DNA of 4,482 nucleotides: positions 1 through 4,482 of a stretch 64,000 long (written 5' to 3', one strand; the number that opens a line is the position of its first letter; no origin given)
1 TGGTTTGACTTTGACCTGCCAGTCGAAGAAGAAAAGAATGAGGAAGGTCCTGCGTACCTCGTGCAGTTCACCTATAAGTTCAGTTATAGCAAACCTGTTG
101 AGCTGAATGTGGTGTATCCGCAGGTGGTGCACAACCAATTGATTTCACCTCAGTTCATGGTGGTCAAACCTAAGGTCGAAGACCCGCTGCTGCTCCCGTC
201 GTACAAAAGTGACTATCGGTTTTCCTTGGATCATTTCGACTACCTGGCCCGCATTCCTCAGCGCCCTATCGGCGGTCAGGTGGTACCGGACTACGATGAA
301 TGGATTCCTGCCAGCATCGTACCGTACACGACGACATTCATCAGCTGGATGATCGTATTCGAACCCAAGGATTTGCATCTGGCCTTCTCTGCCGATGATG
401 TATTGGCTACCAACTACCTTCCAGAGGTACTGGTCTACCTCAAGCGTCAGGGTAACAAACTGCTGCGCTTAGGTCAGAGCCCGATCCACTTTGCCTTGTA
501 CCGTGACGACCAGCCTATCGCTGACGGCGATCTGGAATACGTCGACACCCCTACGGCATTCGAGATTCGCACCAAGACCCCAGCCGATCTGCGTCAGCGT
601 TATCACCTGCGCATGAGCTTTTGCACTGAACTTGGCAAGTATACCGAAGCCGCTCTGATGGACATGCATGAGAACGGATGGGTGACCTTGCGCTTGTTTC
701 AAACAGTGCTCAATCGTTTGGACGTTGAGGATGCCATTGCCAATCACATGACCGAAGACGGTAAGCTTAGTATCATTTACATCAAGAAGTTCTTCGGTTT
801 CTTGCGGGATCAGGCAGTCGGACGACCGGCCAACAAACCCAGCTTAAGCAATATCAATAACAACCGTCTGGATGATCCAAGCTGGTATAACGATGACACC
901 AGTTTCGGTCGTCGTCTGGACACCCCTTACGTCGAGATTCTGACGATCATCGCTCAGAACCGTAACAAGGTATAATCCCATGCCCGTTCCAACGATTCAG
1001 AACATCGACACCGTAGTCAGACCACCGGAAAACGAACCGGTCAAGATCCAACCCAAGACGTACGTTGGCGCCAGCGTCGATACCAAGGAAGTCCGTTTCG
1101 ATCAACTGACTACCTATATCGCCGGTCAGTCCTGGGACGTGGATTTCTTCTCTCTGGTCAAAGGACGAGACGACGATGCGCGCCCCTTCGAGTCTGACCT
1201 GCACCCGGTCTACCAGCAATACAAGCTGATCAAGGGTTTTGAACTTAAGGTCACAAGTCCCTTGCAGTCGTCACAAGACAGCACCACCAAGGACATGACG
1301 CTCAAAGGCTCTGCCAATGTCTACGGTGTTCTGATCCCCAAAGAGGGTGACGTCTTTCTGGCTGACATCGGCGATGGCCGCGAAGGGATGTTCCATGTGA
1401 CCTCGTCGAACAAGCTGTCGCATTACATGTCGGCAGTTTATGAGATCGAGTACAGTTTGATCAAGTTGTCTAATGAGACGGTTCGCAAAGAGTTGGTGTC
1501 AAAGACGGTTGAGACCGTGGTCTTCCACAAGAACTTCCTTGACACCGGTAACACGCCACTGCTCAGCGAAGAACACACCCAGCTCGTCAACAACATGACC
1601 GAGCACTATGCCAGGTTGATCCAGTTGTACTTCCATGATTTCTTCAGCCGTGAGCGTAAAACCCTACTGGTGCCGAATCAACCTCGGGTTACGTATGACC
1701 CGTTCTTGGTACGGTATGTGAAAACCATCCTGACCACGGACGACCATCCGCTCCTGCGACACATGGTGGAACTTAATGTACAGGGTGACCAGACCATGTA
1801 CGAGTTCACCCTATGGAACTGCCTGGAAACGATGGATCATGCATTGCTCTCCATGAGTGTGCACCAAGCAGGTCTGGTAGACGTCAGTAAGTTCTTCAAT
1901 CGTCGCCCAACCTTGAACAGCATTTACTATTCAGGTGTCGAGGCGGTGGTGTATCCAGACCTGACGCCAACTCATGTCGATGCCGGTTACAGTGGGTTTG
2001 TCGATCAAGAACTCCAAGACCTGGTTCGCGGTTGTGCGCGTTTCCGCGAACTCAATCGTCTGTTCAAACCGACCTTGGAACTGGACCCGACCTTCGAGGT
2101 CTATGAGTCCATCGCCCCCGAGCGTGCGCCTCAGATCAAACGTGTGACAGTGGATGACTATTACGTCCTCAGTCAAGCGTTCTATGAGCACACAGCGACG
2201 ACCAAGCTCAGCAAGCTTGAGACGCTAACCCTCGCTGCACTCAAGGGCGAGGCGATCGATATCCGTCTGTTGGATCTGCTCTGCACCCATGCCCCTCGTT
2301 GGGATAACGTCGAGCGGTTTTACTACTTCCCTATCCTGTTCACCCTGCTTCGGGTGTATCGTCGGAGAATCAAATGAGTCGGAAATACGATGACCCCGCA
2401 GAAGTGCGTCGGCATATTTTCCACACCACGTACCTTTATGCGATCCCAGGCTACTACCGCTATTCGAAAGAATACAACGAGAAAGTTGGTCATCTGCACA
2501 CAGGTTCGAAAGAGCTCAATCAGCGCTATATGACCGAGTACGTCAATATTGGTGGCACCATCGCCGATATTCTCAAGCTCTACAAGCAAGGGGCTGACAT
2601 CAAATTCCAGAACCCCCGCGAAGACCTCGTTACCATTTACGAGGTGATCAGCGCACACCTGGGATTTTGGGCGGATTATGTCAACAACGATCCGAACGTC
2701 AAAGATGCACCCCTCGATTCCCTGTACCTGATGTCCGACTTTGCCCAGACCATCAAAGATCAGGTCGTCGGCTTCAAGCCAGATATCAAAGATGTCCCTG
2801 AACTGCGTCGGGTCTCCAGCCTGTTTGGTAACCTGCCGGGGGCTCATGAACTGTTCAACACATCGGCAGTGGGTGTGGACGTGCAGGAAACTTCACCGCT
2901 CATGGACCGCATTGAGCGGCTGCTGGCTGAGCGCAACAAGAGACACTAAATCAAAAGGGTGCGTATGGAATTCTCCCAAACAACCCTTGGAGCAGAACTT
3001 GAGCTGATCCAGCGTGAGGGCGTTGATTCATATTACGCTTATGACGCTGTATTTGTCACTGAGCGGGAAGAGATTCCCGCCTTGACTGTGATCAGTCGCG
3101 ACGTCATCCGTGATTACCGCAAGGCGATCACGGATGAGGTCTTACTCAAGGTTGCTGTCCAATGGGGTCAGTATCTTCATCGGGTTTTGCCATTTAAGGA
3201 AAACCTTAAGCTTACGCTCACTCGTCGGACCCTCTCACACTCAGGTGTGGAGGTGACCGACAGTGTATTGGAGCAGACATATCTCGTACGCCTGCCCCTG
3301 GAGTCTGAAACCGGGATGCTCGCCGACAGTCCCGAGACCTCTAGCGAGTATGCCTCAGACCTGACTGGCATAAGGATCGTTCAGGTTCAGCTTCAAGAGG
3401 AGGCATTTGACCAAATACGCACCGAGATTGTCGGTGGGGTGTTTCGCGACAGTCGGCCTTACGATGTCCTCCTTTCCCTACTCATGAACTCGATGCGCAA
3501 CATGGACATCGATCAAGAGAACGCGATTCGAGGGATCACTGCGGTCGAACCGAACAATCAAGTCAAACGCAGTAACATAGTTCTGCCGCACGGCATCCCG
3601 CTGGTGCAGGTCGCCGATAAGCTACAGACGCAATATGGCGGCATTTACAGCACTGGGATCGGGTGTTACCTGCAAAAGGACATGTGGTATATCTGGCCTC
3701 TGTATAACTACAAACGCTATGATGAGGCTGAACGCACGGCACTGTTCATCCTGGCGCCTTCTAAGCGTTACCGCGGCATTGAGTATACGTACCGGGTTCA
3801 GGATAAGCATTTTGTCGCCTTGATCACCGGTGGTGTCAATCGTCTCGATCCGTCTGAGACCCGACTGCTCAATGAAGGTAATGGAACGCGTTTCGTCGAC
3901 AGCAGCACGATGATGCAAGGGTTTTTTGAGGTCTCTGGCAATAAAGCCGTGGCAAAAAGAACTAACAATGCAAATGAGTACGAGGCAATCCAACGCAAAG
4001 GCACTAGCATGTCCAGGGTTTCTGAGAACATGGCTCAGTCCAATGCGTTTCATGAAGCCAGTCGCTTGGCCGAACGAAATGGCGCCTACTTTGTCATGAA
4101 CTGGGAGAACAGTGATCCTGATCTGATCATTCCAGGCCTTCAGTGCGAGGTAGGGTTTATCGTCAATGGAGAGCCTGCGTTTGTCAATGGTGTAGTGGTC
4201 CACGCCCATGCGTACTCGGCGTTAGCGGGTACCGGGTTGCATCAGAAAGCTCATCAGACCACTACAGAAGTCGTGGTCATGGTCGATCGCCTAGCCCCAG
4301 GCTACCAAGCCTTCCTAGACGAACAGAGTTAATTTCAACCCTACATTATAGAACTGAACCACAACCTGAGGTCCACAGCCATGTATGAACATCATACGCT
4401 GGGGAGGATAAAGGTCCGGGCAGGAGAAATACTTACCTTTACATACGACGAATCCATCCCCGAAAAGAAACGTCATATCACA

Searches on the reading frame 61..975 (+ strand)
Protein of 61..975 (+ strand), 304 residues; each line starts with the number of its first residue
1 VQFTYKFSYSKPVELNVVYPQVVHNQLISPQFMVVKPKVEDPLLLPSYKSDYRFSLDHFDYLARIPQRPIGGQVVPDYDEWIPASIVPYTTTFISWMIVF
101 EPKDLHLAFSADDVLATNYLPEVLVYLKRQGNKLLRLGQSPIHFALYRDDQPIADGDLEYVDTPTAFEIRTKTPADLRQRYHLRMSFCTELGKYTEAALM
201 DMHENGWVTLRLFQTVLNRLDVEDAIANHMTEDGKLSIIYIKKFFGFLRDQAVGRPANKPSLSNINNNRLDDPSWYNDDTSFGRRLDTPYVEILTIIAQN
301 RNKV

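Call 58: search_protein_families(library=pfam, alignment_id=A4, max_evalue=0.001)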
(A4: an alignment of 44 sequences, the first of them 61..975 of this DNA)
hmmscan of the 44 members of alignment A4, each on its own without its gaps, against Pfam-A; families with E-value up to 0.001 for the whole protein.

A. member 1, window:61-975:+ (304 aa): 0 families

B. families by the number of members that match (of 44 scanned): 11 families
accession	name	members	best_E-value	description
PF02223.23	Thymidylate_kin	1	2.6e-39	Thymidylate kinase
PF07460.16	NUMOD3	1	2.6e-24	NUMOD3 motif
PF13385.13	Laminin_G_3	1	3.1e-17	Concanavalin A-like lectin/glucanases superfamily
PF01541.30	GIY-YIG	1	4.6e-12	GIY-YIG catalytic domain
PF00565.23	SNase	1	2.6e-08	Staphylococcal nuclease homologue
PF00583.31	Acetyltransf_1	1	5e-07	Acetyltransferase (GNAT) family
PF20987.3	I-TevI_DNA-bd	1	5.2e-07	Intron-encoded endonuclease 1, DNA-binding domain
PF13508.13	Acetyltransf_7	1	1.3e-06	Acetyltransferase (GNAT) domain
PF13673.13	Acetyltransf_10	1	6.4e-05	Acetyltransferase (GNAT) domain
PF10765.14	Phage_P22_NinX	1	0.00022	Bacteriophage P22, NinX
PF04386.18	SspB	1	0.00093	Stringent starvation protein B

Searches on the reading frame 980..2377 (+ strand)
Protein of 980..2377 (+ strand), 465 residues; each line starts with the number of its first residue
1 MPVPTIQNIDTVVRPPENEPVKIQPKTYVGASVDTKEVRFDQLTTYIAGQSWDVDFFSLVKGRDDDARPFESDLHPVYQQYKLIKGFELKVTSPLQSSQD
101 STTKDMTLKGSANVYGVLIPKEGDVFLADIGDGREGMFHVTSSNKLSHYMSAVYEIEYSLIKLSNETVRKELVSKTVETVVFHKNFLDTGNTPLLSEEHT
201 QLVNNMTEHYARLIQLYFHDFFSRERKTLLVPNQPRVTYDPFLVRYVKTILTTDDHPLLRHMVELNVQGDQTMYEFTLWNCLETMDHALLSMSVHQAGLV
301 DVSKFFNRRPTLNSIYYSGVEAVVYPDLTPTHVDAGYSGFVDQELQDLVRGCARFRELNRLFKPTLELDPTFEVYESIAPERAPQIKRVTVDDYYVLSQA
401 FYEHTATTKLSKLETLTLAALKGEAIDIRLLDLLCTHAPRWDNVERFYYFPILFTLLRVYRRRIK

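Call 10: search_protein_families(library=phrogs, proteins=[window:980-2377:+], max_evalue=0.001)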
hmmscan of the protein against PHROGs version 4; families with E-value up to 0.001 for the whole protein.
window:980-2377:+ (465 aa): 1 family
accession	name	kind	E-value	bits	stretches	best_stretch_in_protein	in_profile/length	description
phrog_3013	-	head and packaging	2e-113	380.5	1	15-463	13-425/426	virion structural protein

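Call 11: search_dna_similar(query=window:980-2377:+, collection=phages, mode=protein, max_rows=25, max_evalue=1e-10)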
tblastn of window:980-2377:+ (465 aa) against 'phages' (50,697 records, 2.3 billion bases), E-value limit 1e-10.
Records with a match: 276; places in all: 276; records where one place covers at least 80% of the query: 160.
Best place of each record, by identity: 60-80% 1; <60% 275.
By first word of the organism name: Pseudomonas 71; Erwinia 60; Salmonella 24; Vibrio 22; Serratia 21; Aeromonas 19; Klebsiella 16; Ralstonia 13; Burkholderia 4; Escherichia 4; and 14 more.
By host as written in the record: Erwinia amylovora 35; - 29; Pseudomonas aeruginosa 28; Erwinia amylovora ATCC 29780 19; Klebsiella pneumoniae 14; Aeromonas hydrophila 9; Pseudomonas aeruginosa PAO1 8; Ralstonia solanacearum 6; and 72 more.
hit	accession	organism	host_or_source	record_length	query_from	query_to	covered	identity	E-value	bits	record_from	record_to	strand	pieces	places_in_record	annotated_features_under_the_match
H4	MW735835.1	Pseudomonas phage pPa_SNUABM_DT01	Pseudomonas aeruginosa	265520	1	465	100%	72.6%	0e+0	688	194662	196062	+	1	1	hypothetical protein (x3)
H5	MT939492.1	Xanthomonas phage Xoo-sp14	Xanthomonas oryzae pv. oryzae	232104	2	462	99%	36.1%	3e-78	271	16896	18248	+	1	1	putative virion structural protein | hypothetical protein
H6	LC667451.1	Burkholderia phage FLC9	Burkholderia glumae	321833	13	464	97%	36.5%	8e-71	249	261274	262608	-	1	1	hypothetical protein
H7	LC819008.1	Ralstonia phage FLC4-4C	Ralstonia pseudosolanacearum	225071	3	464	99%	34.0%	2e-60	219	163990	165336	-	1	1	putative virion structural protein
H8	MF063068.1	Pseudomonas phage Noxifer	Pseudomonas fluorescens SBW25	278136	15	462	96%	34.9%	3e-67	239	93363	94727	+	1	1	virion structural protein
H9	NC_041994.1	Pseudomonas phage Noxifer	Pseudomonas fluorescens SBW25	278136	15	462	96%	34.9%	3e-67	239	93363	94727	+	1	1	virion structural protein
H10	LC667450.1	Burkholderia phage FLC8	Burkholderia glumae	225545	3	464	99%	33.8%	9e-60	217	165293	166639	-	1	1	hypothetical protein (x2)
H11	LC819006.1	Ralstonia phage FLC4-11C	Ralstonia pseudosolanacearum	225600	3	464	99%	33.8%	9e-60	217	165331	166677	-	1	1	putative virion structural protein | hypothetical protein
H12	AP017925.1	Ralstonia phage RP31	Ralstonia solanacearum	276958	3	464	99%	33.7%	1e-64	231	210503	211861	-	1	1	putative virion structural protein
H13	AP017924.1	Ralstonia phage RP12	Ralstonia solanacearum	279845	3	464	99%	33.7%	1e-64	231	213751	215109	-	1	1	putative virion structural protein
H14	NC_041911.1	Ralstonia phage RP12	Ralstonia solanacearum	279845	3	464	99%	33.7%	1e-64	231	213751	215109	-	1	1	virion structural protein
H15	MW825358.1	Xanthomonas phage vB_XciM_LucasX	Xanthomonas citri 306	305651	11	462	97%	34.4%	5e-68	241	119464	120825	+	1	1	hypothetical protein (x2)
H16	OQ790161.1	Xanthomonas phage RTH11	Xanthomonas sp.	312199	15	462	96%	34.3%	2e-66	236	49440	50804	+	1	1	virion structural protein | hypothetical protein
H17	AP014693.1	Ralstonia phage RSL2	-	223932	31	464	93%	35.2%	2e-60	219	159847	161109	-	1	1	hypothetical protein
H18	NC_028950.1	Ralstonia phage RSL2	-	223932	31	464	93%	35.2%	2e-60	219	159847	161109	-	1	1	virion structural protein | hypothetical protein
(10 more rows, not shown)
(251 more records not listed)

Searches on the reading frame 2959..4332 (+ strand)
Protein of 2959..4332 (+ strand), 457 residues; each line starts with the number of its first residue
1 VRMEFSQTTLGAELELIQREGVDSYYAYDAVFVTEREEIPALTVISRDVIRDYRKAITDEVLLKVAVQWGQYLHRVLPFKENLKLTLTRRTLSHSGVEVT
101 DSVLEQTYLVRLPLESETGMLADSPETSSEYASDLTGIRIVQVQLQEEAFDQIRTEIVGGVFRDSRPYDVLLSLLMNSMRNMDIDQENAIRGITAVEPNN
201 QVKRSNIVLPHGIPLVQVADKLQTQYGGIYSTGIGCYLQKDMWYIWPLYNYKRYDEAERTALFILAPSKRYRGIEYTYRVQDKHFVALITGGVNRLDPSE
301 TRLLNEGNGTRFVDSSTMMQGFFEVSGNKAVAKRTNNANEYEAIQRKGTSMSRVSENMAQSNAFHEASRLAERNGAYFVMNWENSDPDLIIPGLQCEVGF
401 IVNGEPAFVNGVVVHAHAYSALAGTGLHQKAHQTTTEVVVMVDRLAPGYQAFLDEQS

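Call 10: search_protein_families(library=phrogs, proteins=[window:2959-4332:+], max_evalue=0.001)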
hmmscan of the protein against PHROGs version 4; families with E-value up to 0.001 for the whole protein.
window:2959-4332:+ (457 aa): 1 family
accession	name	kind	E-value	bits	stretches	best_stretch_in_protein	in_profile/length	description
phrog_3245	-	unknown function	4.5e-97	326.6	1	3-442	1-444/452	-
